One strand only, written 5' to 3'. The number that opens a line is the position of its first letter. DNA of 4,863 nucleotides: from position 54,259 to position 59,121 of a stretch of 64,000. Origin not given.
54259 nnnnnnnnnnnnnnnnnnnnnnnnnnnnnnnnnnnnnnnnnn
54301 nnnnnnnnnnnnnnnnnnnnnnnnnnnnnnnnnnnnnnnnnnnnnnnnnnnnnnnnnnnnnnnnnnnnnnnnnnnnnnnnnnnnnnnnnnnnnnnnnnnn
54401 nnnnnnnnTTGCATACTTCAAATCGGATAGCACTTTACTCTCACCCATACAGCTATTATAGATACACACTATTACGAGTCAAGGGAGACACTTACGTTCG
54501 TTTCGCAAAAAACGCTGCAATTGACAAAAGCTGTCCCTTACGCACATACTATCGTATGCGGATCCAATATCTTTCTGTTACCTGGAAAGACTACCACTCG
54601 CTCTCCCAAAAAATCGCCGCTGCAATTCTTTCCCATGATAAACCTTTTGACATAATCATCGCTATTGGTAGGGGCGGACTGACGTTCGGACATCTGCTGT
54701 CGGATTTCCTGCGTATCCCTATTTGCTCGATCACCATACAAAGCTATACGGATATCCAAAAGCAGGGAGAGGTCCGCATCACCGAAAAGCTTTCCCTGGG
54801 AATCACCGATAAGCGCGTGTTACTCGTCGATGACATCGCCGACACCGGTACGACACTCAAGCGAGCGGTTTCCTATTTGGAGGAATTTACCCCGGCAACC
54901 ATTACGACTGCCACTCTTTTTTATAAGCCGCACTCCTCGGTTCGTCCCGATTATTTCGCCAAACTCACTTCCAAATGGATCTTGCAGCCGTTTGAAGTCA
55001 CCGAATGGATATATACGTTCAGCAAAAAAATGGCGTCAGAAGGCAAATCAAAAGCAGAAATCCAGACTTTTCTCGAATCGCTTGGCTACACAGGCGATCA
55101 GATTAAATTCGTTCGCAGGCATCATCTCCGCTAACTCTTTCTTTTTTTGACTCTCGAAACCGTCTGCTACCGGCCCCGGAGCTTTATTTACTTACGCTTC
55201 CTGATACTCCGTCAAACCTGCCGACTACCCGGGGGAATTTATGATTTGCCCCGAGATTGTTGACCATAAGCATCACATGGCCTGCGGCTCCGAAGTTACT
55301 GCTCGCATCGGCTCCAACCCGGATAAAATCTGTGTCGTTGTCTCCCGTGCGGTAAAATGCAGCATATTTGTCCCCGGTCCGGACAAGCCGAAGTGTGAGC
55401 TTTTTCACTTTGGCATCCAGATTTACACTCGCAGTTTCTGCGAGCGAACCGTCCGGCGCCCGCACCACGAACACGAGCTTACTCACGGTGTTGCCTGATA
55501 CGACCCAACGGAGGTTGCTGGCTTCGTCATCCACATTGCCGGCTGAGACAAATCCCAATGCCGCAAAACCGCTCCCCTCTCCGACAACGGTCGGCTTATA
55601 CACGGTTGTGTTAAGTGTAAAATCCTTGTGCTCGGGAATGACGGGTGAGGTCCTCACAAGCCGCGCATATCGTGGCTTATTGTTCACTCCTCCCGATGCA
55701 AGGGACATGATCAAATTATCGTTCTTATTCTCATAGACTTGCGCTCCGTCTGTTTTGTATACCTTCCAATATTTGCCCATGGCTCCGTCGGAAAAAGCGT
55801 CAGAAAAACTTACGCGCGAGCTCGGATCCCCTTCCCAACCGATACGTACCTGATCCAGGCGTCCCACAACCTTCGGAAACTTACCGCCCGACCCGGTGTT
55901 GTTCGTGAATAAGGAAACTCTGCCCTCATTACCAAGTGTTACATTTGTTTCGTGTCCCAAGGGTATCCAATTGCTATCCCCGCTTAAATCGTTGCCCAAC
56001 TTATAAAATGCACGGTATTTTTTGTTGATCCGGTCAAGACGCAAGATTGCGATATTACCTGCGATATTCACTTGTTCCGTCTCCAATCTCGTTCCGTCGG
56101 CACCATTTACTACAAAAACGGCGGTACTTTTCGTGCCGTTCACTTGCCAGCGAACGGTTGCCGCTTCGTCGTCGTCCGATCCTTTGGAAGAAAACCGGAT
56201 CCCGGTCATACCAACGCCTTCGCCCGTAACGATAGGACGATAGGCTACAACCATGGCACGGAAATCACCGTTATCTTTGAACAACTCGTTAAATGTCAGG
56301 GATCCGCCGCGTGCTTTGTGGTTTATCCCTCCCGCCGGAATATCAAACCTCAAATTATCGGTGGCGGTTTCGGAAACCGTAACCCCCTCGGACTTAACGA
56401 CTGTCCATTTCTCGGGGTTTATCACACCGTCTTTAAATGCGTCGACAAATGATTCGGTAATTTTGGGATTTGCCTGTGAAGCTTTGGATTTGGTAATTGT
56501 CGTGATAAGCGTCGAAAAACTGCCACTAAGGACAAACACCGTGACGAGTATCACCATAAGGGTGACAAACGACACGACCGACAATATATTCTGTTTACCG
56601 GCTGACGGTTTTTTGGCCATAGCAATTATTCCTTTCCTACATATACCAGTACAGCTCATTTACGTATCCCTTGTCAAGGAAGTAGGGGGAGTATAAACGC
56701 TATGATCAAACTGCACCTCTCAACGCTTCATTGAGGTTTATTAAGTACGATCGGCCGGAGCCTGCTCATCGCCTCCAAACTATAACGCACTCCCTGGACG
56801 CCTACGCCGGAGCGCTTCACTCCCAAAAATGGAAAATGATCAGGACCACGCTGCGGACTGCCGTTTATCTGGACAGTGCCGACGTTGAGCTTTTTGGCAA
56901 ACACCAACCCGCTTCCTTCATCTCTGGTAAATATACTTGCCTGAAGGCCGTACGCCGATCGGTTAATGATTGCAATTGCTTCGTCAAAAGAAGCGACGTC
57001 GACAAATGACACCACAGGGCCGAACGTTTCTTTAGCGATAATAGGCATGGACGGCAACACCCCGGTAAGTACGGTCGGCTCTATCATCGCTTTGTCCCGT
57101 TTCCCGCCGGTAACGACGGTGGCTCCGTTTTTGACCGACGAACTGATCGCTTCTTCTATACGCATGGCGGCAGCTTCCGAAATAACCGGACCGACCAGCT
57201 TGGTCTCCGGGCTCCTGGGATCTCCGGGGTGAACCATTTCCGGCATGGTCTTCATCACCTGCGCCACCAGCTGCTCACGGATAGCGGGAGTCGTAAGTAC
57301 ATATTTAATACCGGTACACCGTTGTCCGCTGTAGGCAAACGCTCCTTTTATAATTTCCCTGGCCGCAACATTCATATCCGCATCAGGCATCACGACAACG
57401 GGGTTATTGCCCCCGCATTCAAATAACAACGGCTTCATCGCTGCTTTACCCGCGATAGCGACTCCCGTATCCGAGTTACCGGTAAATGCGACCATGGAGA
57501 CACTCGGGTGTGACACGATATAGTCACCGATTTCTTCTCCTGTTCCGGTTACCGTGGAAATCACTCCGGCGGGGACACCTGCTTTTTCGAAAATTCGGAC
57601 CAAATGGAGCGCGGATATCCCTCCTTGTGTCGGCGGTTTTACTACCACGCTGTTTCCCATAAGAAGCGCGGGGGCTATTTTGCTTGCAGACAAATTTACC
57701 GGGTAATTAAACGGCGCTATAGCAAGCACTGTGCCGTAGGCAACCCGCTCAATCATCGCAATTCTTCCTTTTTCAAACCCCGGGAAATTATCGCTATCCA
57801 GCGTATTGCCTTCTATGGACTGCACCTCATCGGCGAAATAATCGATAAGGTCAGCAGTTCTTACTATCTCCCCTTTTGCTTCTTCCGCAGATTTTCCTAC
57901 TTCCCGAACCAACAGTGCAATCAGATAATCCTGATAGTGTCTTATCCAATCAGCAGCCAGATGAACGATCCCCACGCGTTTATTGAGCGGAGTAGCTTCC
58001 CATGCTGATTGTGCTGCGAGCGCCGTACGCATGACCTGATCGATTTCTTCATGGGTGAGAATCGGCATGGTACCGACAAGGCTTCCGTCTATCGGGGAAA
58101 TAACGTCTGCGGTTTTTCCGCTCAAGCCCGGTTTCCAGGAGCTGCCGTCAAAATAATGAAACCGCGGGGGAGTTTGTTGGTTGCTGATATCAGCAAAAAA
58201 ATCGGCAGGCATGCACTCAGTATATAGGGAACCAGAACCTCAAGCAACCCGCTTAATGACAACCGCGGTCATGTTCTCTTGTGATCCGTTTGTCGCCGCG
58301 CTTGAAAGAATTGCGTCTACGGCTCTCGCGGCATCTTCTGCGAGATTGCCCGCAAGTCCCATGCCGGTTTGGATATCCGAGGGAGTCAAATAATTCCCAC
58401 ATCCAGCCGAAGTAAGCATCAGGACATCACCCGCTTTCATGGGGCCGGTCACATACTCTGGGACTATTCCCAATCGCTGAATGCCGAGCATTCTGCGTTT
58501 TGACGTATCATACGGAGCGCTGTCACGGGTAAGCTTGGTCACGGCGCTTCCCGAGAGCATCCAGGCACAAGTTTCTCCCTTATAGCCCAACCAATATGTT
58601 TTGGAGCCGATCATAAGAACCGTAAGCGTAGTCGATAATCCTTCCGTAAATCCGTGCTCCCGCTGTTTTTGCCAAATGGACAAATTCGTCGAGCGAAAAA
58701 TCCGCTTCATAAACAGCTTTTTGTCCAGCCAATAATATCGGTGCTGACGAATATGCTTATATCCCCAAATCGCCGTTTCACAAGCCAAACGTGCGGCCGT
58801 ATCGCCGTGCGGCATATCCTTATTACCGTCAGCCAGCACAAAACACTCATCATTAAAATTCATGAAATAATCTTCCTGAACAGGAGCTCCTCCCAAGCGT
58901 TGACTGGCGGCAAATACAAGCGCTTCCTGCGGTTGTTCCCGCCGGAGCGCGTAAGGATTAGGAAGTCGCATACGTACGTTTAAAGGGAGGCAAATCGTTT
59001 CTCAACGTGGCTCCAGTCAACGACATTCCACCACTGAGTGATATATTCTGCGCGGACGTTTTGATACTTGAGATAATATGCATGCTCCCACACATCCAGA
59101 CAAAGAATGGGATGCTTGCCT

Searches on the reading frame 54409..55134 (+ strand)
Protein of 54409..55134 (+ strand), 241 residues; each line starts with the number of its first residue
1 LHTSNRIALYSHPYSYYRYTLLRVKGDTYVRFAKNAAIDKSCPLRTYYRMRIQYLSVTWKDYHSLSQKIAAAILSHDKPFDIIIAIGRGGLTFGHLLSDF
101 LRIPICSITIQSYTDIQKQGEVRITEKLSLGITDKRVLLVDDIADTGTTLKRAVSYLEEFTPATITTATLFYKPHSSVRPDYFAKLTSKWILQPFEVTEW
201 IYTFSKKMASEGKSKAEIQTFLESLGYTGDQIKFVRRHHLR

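Call 84: search_protein_families(library=pfam, proteins=[window:54409-55134:+], max_evalue=0.01)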
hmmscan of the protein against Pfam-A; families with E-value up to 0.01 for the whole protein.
window:54409-55134:+ (241 aa): 2 families
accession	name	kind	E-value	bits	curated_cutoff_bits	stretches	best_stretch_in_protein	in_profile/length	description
PF00156.33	Pribosyltran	-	4.8e-24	84.9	26.3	1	60-197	3-155/158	Phosphoribosyl transferase domain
PF14681.12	UPRTase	-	4.3e-06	26.8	27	1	82-170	69-158/206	Uracil phosphoribosyltransferase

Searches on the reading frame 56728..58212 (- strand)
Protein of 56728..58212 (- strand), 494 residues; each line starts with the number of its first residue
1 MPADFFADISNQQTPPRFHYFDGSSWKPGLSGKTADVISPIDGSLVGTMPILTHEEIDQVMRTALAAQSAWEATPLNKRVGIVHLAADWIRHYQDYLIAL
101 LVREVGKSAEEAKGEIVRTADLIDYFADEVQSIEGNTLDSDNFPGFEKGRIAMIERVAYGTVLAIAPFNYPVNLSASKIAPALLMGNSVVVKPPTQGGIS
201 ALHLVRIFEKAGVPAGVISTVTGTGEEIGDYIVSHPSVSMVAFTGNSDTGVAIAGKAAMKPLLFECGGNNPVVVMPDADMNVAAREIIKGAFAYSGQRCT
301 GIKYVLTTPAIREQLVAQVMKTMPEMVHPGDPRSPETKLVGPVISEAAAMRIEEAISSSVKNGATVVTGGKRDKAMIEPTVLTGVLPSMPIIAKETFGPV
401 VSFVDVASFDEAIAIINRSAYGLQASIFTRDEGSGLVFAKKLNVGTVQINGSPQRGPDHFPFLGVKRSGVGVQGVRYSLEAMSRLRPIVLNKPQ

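Call 25: search_protein_families(library=pfam, proteins=[window:56728-58212:-], max_evalue=0.001)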
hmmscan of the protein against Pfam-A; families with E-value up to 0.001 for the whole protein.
window:56728-58212:- (494 aa): 1 family
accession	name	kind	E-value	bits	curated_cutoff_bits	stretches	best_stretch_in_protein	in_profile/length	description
PF00171.27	Aldedh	-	1.2e-136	456.4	23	1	31-486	6-459/461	Aldehyde dehydrogenase family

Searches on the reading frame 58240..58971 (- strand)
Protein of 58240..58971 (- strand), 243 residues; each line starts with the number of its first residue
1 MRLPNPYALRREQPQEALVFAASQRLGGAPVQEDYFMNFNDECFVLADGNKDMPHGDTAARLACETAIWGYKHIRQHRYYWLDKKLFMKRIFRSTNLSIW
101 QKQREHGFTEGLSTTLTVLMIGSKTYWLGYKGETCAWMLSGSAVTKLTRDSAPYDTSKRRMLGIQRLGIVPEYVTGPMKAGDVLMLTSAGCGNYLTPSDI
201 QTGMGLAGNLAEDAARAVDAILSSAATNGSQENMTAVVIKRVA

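Call 84: search_protein_families(library=pfam, proteins=[window:58240-58971:-], max_evalue=0.01)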
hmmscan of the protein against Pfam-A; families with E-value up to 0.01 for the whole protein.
window:58240-58971:- (243 aa): 1 family
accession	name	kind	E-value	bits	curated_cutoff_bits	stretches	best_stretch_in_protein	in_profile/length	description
PF13672.11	PP2C_2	-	1.3e-06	28.5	24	1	25-198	6-181/209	Protein phosphatase 2C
